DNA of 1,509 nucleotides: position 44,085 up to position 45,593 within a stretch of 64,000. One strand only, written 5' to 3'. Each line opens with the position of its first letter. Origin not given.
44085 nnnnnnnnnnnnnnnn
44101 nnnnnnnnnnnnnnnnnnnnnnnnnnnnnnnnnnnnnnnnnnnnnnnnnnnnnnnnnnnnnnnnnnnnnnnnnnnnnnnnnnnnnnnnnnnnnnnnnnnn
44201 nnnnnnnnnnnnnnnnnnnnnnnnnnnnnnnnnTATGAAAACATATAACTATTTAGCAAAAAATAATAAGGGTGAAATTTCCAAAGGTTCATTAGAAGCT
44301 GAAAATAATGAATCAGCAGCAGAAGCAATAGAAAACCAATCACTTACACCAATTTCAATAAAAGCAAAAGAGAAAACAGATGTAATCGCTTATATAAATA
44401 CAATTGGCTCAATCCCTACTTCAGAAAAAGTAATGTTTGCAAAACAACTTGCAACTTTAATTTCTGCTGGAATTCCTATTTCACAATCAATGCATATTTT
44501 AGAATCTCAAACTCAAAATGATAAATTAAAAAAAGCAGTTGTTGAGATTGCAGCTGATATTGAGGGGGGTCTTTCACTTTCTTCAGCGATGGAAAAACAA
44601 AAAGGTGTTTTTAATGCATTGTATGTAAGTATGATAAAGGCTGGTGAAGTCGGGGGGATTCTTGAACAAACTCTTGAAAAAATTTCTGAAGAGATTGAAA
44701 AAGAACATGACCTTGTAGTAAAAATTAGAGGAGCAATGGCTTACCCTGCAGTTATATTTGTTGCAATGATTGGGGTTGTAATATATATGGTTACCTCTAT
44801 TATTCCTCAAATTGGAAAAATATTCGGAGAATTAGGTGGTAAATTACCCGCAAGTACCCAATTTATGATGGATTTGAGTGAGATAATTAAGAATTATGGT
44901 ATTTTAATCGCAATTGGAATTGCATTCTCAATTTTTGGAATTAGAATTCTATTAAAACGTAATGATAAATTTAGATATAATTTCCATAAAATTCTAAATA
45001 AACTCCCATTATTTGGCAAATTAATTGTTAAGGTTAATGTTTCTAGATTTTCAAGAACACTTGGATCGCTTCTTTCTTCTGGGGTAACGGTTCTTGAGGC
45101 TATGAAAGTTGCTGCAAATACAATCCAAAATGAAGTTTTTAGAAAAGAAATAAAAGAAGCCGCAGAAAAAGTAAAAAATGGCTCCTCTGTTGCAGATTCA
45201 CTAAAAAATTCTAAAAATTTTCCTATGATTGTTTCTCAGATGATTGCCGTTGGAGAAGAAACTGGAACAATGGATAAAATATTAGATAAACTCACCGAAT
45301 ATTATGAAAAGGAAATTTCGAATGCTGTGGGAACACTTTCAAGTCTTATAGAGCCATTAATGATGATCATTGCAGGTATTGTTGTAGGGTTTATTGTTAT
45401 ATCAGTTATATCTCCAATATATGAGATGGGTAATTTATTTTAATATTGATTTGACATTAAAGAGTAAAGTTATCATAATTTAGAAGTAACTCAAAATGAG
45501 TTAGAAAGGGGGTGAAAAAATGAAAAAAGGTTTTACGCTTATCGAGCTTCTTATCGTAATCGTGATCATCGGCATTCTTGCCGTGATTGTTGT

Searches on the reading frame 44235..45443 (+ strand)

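Call 89: search_protein_families(library=pfam, proteins=[window:44235-45443:+], max_evalue=0.0001)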
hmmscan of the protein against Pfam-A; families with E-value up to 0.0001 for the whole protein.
window:44235-45443:+ (402 aa): 1 family
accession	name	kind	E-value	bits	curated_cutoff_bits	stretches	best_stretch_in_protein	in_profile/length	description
PF00482.28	T2SSF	-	4.4e-63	211.3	25.2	2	272-394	1-125/125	Type II secretion system (T2SS), protein F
